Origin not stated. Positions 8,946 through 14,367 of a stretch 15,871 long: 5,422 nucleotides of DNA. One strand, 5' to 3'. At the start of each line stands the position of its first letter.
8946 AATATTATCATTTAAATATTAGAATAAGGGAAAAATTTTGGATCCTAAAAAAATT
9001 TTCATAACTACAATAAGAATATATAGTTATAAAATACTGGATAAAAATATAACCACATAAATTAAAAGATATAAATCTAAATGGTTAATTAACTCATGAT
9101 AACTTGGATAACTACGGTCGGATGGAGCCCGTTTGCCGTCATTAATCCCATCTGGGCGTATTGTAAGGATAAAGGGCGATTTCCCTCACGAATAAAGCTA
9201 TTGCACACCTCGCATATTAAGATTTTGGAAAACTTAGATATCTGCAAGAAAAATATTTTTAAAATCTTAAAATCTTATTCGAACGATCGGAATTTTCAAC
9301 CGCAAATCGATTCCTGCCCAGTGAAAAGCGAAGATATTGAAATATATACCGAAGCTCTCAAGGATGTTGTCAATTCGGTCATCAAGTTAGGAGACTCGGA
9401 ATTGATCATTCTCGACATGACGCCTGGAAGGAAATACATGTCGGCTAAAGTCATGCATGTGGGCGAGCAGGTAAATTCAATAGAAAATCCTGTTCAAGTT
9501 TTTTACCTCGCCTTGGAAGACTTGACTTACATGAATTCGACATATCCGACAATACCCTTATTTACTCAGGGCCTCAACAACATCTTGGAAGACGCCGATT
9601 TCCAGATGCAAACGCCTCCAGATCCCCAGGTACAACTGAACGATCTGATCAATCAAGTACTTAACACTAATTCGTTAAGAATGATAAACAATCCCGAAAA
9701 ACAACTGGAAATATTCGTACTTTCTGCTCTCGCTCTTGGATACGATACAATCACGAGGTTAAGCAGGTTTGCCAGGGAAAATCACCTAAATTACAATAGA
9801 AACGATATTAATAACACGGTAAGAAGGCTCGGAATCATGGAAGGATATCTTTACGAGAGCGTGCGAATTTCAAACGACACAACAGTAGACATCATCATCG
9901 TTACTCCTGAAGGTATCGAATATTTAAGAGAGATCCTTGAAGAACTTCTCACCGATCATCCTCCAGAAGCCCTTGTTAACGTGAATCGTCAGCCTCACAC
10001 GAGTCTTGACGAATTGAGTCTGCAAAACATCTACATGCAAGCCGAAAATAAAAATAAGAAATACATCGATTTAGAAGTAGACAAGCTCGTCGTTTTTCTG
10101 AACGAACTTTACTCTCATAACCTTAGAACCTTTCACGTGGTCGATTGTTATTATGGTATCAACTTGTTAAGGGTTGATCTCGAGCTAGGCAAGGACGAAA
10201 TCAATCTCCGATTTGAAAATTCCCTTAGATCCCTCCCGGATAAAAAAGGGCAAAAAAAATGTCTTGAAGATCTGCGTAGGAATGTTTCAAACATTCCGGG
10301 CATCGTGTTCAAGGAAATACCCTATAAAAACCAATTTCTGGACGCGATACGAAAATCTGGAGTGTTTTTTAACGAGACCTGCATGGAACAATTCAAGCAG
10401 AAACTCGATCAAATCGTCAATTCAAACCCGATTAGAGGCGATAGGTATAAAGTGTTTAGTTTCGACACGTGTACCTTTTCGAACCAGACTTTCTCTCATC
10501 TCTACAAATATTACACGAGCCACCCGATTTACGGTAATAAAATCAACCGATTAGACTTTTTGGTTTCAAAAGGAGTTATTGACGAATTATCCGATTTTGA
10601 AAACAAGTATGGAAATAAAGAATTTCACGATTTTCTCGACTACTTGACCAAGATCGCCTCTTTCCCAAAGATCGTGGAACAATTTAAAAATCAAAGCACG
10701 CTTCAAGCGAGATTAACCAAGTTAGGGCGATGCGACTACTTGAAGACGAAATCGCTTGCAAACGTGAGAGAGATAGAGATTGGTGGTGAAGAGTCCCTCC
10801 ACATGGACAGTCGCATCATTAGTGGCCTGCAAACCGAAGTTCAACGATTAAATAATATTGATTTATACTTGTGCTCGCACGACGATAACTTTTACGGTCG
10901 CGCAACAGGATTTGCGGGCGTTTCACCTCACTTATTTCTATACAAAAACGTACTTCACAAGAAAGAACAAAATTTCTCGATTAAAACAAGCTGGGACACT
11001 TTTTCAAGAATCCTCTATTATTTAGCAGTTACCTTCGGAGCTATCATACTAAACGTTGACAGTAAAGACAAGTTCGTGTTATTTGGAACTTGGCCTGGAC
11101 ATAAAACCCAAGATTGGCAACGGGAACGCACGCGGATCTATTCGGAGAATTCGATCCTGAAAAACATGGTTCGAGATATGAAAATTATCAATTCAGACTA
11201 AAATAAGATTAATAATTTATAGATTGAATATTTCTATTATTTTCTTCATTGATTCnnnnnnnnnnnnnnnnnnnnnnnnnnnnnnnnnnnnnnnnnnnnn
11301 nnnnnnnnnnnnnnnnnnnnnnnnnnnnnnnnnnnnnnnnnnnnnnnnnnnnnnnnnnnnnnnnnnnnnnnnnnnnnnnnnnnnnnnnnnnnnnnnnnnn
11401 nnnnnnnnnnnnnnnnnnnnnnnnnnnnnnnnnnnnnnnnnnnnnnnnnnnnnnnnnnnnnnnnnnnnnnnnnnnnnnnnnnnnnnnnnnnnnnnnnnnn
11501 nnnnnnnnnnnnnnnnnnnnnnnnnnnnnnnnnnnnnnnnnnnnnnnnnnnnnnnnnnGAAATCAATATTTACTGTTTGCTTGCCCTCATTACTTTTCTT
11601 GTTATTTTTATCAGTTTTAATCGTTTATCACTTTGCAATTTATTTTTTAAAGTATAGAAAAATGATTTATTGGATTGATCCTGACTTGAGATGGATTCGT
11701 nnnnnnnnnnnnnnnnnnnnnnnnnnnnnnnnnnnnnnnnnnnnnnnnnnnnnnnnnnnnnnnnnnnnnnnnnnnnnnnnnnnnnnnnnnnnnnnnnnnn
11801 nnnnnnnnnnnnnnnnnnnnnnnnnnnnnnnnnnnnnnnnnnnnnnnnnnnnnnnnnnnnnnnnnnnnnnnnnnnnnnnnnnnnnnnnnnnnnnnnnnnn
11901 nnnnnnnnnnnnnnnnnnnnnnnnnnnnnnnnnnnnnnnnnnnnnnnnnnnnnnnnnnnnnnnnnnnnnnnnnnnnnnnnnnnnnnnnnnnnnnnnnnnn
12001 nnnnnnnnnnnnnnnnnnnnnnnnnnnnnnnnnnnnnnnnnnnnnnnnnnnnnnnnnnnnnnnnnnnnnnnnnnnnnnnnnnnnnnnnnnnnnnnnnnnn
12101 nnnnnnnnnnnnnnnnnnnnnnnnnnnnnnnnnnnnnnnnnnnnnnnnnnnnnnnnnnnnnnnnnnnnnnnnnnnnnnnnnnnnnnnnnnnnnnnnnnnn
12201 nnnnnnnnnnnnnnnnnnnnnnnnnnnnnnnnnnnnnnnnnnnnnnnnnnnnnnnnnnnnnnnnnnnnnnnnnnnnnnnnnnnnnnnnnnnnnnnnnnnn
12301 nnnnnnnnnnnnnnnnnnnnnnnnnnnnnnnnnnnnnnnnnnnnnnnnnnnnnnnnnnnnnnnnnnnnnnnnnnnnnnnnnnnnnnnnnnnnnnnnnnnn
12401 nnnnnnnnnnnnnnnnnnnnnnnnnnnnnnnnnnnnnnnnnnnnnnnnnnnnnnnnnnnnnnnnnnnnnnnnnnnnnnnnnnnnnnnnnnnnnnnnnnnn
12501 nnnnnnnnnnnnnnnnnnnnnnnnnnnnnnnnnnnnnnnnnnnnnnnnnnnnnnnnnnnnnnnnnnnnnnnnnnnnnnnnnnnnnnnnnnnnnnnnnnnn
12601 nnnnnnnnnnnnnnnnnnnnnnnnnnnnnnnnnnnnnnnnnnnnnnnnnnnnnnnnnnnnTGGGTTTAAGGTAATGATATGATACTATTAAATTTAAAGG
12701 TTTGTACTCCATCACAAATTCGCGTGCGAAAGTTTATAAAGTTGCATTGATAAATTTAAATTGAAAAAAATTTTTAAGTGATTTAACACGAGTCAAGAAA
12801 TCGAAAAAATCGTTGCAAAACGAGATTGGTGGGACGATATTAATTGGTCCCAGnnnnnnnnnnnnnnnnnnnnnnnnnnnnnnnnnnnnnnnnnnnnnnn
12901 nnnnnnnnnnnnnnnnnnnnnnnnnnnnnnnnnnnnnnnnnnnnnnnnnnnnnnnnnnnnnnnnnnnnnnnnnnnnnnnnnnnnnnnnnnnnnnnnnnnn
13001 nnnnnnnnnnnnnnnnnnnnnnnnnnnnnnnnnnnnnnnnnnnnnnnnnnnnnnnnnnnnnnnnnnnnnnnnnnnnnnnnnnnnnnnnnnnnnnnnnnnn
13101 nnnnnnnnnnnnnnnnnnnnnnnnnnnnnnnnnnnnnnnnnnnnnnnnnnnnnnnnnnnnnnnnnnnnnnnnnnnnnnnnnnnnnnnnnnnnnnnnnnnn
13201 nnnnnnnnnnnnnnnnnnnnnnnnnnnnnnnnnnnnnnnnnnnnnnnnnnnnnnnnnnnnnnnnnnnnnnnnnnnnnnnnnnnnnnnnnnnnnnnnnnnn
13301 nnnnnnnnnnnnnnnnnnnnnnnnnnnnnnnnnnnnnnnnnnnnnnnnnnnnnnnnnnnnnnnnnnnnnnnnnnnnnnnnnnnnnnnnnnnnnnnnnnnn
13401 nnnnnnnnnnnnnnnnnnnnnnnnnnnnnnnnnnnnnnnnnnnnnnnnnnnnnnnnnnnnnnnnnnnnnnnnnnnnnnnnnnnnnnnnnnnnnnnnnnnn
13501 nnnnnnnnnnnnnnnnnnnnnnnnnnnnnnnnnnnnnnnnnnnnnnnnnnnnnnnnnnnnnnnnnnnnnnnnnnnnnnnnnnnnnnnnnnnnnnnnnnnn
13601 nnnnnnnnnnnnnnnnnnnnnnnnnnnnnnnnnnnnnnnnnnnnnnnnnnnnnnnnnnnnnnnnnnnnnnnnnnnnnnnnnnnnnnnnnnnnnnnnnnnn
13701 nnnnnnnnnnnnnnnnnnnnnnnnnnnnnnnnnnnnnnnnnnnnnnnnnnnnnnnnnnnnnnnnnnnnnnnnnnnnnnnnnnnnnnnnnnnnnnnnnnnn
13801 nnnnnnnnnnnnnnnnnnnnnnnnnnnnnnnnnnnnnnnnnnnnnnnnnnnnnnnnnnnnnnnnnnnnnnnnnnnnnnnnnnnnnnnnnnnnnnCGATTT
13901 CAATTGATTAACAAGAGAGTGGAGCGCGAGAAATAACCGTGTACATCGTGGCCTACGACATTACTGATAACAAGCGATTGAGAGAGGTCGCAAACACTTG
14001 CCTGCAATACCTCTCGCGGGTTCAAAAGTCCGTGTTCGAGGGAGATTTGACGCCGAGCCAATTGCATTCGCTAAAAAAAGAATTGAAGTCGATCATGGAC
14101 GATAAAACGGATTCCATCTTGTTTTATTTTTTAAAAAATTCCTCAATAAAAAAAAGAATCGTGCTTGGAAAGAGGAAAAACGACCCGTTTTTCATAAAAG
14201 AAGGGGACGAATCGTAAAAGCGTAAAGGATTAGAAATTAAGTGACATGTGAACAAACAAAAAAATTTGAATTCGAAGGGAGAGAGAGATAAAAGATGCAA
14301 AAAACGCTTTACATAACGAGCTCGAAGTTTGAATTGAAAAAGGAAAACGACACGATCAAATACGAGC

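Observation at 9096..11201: CARF-wHTH-PIN fusion: candidate uncharacterised cOA-activated PIN nuclease or effector-regulator hybrid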

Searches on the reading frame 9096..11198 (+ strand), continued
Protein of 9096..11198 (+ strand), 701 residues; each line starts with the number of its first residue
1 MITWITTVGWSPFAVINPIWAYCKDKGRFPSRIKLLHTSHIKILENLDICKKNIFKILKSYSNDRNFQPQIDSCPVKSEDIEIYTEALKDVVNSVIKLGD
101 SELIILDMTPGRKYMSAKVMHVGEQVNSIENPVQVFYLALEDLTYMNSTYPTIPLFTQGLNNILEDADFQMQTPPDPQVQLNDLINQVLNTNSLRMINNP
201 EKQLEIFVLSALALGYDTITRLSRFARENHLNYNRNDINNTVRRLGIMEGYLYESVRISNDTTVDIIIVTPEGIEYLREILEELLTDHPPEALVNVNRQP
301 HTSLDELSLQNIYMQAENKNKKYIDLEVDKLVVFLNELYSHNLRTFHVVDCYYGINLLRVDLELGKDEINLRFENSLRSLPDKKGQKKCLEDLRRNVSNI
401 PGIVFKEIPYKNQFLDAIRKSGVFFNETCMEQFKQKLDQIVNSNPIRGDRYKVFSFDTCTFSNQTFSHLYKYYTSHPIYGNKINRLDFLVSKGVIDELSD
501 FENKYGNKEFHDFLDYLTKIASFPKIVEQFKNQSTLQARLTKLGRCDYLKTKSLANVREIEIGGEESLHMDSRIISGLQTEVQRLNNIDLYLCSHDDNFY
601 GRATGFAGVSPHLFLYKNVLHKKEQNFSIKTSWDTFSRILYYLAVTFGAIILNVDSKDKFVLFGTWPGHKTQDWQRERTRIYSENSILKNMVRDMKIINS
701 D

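Call 98: find_encoding_contigs(protein=P0016, flank=8000, max_places=2)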
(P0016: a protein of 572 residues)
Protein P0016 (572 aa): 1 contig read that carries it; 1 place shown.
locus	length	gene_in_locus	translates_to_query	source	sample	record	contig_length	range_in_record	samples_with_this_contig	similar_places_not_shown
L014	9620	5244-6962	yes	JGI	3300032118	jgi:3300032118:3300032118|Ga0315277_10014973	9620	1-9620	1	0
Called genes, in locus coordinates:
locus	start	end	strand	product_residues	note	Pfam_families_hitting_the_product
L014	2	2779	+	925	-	?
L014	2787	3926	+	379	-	-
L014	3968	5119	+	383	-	PF13091:PLDc_2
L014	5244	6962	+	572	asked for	-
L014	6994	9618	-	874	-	?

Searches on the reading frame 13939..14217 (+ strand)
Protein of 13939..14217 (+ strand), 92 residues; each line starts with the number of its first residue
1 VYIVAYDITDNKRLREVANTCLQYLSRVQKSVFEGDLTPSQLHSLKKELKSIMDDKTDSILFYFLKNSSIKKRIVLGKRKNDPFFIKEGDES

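Call 15: search_protein_families(library=ncbifam, proteins=[window:13939-14217:+], max_evalue=0.01)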
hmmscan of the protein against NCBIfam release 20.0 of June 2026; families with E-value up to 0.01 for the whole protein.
window:13939-14217:+ (92 aa): 1 family
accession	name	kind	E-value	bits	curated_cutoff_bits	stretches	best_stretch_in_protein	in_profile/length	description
TIGR01573.1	cas2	equivalog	1.3e-16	60.6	24.5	1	2-81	3-86/96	CRISPR-associated endonuclease Cas2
